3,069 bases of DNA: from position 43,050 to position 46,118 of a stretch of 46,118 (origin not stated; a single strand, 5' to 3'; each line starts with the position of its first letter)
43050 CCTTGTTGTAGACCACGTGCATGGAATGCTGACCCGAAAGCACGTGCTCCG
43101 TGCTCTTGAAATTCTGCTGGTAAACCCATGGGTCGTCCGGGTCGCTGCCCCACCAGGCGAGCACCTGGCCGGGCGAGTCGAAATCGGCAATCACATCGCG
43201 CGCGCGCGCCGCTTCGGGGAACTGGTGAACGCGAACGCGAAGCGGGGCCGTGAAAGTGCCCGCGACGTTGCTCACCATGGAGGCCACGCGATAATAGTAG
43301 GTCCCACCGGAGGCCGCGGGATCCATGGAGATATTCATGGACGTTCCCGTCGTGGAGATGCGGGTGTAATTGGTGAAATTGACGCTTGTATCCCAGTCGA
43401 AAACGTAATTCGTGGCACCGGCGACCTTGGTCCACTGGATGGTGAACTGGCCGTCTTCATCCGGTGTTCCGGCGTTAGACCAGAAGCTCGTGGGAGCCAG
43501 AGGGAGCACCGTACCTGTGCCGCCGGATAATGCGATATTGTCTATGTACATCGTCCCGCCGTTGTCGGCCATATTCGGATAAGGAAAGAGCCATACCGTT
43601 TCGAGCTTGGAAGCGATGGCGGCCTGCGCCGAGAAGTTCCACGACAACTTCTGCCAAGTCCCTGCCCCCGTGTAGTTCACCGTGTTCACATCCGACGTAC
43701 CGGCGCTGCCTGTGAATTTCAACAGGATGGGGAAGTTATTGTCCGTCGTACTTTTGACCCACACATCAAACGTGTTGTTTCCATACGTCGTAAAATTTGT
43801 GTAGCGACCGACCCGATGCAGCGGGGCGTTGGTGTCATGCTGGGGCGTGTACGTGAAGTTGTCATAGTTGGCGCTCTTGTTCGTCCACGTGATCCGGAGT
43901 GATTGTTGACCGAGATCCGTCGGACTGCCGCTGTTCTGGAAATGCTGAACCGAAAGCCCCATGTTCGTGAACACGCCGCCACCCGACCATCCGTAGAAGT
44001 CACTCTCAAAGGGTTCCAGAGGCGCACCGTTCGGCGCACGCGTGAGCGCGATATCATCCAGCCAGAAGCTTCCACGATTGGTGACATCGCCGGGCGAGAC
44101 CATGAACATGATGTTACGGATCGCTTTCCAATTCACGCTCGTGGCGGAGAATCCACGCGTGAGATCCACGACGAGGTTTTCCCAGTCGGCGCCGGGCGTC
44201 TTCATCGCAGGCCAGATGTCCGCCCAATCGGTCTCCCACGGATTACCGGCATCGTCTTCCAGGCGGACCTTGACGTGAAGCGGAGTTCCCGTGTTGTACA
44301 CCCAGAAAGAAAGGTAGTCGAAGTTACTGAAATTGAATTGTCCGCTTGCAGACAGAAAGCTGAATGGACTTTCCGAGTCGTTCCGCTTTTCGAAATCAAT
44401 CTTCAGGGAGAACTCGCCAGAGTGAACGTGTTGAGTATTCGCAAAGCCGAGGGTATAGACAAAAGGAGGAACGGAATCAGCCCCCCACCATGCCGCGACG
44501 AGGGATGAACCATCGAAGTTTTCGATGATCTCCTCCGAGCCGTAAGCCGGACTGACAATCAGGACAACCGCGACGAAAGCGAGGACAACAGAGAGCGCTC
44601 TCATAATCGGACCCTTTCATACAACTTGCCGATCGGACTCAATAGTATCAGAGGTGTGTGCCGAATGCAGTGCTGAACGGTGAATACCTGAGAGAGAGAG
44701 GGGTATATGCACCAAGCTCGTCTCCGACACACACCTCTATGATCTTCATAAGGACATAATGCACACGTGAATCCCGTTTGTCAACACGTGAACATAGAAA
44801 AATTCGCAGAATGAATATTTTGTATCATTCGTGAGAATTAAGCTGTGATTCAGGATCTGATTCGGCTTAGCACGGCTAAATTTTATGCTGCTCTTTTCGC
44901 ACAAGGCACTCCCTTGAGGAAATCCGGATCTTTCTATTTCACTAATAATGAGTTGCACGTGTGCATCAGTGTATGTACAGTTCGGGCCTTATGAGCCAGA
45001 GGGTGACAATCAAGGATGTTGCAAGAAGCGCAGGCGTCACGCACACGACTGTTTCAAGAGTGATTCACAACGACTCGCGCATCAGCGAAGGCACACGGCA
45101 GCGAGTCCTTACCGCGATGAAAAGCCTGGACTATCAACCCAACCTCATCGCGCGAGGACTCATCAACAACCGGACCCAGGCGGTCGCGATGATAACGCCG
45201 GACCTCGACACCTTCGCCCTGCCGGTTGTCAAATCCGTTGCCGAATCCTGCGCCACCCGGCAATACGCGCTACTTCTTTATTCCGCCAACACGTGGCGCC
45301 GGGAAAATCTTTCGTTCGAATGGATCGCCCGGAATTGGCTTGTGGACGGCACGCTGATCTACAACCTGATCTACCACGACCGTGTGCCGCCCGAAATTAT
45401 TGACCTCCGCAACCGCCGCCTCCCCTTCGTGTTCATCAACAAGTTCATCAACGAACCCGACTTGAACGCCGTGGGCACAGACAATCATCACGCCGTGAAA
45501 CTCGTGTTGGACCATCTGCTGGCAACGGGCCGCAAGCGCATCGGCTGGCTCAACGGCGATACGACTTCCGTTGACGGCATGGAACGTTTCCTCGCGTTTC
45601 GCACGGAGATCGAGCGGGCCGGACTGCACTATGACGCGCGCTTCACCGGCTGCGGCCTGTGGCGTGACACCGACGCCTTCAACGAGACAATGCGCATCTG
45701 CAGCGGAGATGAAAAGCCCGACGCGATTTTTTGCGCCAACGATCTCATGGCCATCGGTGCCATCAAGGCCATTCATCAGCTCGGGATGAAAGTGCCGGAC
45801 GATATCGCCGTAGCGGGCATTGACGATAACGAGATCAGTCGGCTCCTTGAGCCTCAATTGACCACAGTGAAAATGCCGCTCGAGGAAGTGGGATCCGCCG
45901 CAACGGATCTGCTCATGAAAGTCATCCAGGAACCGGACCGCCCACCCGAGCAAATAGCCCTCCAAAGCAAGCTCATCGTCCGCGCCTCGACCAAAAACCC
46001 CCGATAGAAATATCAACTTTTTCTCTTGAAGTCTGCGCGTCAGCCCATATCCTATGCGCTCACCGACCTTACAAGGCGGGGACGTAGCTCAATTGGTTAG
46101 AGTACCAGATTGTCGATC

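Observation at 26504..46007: Side-by-side duplicated three-gene module: LacI regulator, divergent giant multi-CBM secreted protein, and a small stand-alone CBM-like partner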

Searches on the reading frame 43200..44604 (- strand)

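Call 53: search_protein_families(library=pfam, proteins=[window:43200-44604:-], max_evalue=10)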
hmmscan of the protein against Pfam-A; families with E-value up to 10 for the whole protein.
window:43200-44604:- (468 aa): 0 families

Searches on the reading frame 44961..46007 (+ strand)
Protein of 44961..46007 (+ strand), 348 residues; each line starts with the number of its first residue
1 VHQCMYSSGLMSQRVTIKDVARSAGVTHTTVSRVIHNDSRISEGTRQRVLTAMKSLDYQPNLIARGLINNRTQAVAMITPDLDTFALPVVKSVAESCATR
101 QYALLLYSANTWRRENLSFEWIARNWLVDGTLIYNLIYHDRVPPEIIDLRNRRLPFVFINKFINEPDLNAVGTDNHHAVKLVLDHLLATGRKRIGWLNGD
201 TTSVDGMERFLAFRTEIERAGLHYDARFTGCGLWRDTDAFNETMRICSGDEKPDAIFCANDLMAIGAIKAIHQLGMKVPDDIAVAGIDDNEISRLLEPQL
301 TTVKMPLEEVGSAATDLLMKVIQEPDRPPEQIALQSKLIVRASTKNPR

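Call 7: search_protein_families(library=pfam, proteins=[window:44961-46007:+], max_evalue=0.01)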
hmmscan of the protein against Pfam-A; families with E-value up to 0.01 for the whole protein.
window:44961-46007:+ (348 aa): 5 families
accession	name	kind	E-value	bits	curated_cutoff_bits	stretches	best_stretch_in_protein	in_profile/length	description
PF13377.12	Peripla_BP_3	-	2e-34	119.5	26.5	1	184-344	2-167/167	Periplasmic binding protein-like domain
PF00356.27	LacI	-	1.4e-20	73.2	27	1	16-61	1-46/46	Bacterial regulatory proteins, lacI family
PF00532.27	Peripla_BP_1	-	6.2e-15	55.8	22.2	1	145-338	72-277/281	Periplasmic binding proteins and sugar binding domain of LacI family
PF13407.12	Peripla_BP_4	-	7e-12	45.9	35.1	1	134-323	61-255/258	Periplasmic binding protein domain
PF13542.12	HTH_Tnp_ISL3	-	0.0018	18.1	27.4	1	12-36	25-48/51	Helix-turn-helix domain of transposase family ISL3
